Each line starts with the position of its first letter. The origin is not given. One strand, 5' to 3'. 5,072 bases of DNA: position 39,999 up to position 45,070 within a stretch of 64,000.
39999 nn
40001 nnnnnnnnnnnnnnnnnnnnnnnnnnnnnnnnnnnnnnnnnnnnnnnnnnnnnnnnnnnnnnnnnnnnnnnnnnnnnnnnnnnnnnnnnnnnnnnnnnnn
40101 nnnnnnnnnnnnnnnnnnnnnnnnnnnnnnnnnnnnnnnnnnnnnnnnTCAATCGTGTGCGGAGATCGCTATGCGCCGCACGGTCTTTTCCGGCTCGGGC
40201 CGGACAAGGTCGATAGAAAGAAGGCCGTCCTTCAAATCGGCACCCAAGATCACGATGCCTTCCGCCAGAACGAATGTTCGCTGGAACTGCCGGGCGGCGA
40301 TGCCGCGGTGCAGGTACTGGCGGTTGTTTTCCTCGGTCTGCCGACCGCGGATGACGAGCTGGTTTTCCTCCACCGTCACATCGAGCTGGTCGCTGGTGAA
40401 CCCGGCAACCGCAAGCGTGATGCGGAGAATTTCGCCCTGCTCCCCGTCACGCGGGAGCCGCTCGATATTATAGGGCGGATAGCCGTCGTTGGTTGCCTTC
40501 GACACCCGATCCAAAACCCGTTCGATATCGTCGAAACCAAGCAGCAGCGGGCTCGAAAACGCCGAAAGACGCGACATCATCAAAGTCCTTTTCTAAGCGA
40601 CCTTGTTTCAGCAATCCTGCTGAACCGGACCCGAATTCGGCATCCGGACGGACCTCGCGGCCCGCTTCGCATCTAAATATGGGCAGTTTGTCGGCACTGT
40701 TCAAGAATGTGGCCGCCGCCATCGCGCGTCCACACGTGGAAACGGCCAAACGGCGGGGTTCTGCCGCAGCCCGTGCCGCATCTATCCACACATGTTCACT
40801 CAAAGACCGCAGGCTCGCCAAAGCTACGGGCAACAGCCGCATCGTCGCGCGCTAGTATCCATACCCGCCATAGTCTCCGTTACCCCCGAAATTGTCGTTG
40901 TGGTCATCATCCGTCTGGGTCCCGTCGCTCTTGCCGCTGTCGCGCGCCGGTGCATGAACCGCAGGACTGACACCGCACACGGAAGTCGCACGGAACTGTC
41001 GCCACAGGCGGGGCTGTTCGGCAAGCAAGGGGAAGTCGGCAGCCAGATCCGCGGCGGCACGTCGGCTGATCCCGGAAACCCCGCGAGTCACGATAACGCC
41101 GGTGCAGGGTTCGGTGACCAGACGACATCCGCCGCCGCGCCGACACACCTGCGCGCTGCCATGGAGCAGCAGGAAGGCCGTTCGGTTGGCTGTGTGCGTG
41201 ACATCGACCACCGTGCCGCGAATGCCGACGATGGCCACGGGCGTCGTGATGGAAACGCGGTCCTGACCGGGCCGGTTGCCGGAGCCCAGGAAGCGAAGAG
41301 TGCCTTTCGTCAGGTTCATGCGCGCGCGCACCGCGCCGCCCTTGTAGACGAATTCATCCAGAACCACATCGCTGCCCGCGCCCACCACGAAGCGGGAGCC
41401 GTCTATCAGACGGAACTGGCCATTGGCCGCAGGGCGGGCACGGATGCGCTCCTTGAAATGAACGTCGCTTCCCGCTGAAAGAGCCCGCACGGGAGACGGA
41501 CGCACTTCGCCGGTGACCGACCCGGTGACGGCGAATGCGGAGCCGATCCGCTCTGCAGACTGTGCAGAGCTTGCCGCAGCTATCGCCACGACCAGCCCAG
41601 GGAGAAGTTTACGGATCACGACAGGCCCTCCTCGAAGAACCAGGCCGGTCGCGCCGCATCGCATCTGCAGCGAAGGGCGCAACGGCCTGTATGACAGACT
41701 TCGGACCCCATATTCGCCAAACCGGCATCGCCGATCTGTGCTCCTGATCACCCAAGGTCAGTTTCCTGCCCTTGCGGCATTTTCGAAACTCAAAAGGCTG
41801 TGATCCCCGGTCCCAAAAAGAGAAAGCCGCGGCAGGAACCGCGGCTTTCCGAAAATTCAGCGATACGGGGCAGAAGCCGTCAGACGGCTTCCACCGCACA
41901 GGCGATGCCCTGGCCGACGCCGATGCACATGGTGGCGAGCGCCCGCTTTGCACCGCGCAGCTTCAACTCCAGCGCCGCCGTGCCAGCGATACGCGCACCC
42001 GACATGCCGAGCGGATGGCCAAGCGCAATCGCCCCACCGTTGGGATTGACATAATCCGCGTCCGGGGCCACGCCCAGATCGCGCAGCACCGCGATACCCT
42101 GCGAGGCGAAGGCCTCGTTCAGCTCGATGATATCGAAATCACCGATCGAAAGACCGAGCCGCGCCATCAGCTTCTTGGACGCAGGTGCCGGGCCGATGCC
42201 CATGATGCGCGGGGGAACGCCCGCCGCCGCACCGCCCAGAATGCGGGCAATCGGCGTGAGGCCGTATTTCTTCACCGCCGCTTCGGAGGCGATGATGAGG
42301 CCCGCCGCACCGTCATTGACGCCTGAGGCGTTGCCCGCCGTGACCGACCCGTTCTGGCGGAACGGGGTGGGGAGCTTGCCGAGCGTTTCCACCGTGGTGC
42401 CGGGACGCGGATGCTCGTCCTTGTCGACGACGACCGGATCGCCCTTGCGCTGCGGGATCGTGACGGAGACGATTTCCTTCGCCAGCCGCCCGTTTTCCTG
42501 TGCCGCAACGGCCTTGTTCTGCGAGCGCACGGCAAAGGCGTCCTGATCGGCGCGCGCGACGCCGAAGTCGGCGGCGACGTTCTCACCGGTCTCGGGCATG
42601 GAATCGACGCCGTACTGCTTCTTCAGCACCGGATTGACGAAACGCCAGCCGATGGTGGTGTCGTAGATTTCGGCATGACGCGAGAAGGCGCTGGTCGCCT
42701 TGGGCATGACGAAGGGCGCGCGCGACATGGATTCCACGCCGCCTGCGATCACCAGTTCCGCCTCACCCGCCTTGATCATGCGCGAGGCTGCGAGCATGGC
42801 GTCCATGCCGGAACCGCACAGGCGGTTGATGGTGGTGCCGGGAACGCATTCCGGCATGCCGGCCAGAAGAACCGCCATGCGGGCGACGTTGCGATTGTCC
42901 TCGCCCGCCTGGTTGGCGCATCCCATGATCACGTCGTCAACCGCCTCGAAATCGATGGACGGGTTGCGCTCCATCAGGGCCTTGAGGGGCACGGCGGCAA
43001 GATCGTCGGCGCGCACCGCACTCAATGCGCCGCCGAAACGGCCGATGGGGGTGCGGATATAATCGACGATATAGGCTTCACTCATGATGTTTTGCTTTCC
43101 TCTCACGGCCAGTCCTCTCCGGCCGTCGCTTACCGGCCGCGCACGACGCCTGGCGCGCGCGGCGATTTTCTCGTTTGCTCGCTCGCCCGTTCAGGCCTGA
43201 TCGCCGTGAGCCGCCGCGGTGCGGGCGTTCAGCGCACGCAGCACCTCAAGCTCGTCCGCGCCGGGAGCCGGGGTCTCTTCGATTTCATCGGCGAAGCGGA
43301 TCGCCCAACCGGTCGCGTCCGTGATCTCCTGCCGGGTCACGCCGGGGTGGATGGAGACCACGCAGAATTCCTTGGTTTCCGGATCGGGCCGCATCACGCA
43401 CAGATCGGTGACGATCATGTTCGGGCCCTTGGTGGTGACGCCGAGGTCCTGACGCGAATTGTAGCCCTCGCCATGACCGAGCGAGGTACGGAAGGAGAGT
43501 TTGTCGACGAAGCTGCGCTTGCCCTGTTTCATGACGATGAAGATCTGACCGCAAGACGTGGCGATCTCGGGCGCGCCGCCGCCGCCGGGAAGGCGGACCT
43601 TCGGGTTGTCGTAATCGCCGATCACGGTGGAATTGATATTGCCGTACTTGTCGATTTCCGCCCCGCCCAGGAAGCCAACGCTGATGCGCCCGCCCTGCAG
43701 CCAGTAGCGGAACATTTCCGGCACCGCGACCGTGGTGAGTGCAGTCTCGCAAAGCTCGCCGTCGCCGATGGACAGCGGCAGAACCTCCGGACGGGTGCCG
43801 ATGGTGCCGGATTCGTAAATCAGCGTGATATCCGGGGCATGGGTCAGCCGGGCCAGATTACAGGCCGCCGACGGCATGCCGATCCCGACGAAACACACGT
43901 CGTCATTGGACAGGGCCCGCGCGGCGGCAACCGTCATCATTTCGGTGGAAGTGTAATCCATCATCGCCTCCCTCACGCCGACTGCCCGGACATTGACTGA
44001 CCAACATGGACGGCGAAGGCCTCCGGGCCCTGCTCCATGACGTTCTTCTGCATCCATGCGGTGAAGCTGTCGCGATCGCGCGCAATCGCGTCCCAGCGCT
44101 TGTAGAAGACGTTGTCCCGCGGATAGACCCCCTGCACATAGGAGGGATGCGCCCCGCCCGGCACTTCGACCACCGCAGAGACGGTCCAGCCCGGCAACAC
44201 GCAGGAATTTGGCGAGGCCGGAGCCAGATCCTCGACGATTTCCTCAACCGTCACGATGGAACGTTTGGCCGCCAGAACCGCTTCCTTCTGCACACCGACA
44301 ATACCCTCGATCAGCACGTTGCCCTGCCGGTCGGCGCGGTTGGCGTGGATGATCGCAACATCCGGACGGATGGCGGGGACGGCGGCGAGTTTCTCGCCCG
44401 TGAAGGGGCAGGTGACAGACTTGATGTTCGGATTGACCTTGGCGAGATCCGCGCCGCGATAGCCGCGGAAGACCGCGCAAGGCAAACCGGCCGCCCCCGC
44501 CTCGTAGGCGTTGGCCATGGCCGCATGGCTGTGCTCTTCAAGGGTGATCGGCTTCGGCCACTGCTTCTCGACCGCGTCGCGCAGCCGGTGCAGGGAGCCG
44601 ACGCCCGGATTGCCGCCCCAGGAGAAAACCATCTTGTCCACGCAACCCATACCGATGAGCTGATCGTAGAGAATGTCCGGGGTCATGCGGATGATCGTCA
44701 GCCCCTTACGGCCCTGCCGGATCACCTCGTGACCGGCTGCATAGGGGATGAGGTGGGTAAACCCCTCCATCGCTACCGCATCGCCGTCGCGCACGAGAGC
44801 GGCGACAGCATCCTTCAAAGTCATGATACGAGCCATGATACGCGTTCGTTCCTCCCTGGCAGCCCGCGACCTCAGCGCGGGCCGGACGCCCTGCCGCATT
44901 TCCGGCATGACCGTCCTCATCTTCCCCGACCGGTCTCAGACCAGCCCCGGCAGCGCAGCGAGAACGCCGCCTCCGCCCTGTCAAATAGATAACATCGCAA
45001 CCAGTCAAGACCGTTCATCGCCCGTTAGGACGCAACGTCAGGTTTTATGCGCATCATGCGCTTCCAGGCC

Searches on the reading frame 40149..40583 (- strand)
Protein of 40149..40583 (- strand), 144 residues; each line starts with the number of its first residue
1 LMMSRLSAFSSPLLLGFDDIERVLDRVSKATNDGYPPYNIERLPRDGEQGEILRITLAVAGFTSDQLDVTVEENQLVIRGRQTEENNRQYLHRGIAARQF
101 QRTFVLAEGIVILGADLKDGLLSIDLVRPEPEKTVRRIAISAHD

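Call 58: search_protein_families(library=pfam, max_evalue=1e-8, proteins=[window:40149-40583:-])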
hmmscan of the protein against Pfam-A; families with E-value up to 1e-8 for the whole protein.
window:40149-40583:- (144 aa): 1 family
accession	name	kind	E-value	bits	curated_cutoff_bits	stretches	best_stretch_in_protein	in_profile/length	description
PF00011.27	HSP20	-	8.1e-17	61.6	20.8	1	53-141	9-102/102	Hsp20/alpha crystallin family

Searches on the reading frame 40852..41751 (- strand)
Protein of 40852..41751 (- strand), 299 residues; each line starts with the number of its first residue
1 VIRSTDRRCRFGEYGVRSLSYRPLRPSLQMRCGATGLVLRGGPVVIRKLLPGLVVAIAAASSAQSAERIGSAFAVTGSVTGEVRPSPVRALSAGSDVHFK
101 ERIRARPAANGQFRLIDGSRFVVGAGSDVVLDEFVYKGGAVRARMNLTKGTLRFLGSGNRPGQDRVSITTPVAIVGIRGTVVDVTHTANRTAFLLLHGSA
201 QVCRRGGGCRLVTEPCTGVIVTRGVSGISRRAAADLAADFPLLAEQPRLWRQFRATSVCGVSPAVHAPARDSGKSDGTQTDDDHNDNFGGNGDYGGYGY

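Call 58: search_protein_families(library=pfam, max_evalue=1e-8, proteins=[window:40852-41751:-])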
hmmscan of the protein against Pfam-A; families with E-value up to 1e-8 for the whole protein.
window:40852-41751:- (299 aa): 1 family
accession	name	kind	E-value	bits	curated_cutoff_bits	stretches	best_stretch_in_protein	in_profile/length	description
PF04773.18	FecR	-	9.3e-09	36.1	24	0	102-200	2-96/97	FecR protein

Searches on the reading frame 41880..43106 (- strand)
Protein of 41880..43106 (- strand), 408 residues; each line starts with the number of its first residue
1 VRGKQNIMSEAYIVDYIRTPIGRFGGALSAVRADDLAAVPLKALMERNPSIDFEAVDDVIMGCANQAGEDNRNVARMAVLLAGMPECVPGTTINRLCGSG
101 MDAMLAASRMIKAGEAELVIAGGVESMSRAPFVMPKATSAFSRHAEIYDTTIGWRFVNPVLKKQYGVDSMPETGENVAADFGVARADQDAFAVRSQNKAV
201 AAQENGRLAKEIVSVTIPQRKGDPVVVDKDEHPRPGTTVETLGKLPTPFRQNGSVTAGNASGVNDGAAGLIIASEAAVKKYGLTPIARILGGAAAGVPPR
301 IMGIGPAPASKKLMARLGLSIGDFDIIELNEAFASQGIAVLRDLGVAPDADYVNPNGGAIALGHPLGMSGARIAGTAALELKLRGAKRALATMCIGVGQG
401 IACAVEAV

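Call 58: search_protein_families(library=pfam, max_evalue=1e-8, proteins=[window:41880-43106:-])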
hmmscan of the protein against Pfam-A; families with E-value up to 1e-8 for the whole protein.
window:41880-43106:- (408 aa): 2 families
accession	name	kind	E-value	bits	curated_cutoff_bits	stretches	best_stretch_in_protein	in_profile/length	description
PF00108.29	Thiolase_N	-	2.4e-78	263.6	26.4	1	12-275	2-259/260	Thiolase, N-terminal domain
PF02803.24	Thiolase_C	-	2.8e-41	140.4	27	1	284-406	2-122/123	Thiolase, C-terminal domain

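Call 62: search_protein_families(library=ncbifam, max_evalue=1e-20, proteins=[window:41880-43106:-])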
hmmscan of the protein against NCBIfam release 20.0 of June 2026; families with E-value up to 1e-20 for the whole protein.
window:41880-43106:- (408 aa): 30 families (the best 25 are shown)
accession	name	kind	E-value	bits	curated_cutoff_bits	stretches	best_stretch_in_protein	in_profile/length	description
NF006551.0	PRK09050.1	subfamily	1.9e-217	722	605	1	8-408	1-401/401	3-oxoadipyl-CoA thiolase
TIGR02430.1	pcaF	equivalog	4.6e-204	677.9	597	1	10-408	2-400/400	3-oxoadipyl-CoA thiolase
NF006001.0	PRK08131.1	equivalog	3.1e-159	530.2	622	1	8-408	1-400/401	3-oxoadipyl-CoA thiolase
TIGR01930.1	AcCoA-C-Actrans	subfamily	1.3e-133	445.6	240.55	1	13-406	1-385/385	acetyl-CoA C-acyltransferase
NF004853.0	PRK06205.1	subfamily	4.9e-123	411.1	551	1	8-407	1-402/404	acetyl-CoA C-acetyltransferase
NF006552.0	PRK09051.1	subfamily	1.7e-115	386.4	565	1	8-407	3-394/395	beta-ketothiolase BktB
NF004206.0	PRK05656.1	subfamily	1.5e-114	383.1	688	1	8-406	1-391/392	acetyl-CoA C-acetyltransferase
NF006553.0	PRK09052.1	equivalog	6.3e-112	374.5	567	1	7-408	4-399/399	acetyl-CoA C-acyltransferase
NF006510.0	PRK08947.1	equivalog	1.4e-109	366.6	519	1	8-407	1-386/387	acetyl-CoA C-acyltransferase FadA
NF005890.0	PRK07851.1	equivalog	3.5e-105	352.3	580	1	8-406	1-403/406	acetyl-CoA C-acetyltransferase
NF042999.1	bketothiol_BktB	equivalog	1.1e-103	347.6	725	1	10-407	4-393/394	beta-ketothiolase BktB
TIGR02445.1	fadA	equivalog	5.6e-100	335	591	1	12-407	3-384/385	acetyl-CoA C-acyltransferase FadA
NF006086.0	PRK08235.1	equivalog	6.3e-100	335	526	1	8-406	1-391/393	acetyl-CoA C-acetyltransferase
NF042967.1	AcCoAtase_PhaA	equivalog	6.3e-98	328.5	740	1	8-408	1-396/396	acetyl-CoA acetyltransferase PhaA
NF006090.0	PRK08242.1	equivalog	2.6e-95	319.9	514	2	8-254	1-229/402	acetyl-CoA C-acetyltransferase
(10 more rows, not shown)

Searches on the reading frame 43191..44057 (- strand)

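Call 58: search_protein_families(library=pfam, max_evalue=1e-8, proteins=[window:43191-44057:-])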
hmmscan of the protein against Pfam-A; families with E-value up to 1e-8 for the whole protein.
window:43191-44057:- (288 aa): 1 family
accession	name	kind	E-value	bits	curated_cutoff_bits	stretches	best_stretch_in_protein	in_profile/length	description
PF01144.29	CoA_trans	-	7.7e-47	159.9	23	1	38-247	1-216/217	Coenzyme A transferase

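Call 62: search_protein_families(library=ncbifam, max_evalue=1e-20, proteins=[window:43191-44057:-])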
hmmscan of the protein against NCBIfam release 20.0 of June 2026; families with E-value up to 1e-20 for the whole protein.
window:43191-44057:- (288 aa): 0 families

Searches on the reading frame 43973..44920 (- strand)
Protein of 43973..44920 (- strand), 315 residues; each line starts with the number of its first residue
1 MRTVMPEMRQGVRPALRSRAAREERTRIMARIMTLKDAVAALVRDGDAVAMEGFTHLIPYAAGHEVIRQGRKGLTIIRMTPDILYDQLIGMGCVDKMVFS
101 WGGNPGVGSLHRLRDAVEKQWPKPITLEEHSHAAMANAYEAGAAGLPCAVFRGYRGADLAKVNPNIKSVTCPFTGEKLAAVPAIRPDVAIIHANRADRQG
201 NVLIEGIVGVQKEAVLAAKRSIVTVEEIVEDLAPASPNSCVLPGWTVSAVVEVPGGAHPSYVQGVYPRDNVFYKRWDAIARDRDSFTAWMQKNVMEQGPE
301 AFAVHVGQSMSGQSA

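Call 59: search_protein_families(library=pfam, max_evalue=1e-8, proteins=[window:43973-44920:-])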
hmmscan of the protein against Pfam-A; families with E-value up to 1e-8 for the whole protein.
window:43973-44920:- (315 aa): 1 family
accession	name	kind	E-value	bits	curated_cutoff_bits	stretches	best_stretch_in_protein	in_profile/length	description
PF01144.29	CoA_trans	-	2.9e-23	82.8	23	1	33-252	2-216/217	Coenzyme A transferase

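Call 62: search_protein_families(library=ncbifam, max_evalue=1e-20, proteins=[window:43973-44920:-])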
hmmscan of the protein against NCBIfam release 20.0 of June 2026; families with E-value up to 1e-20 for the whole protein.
window:43973-44920:- (315 aa): 0 families
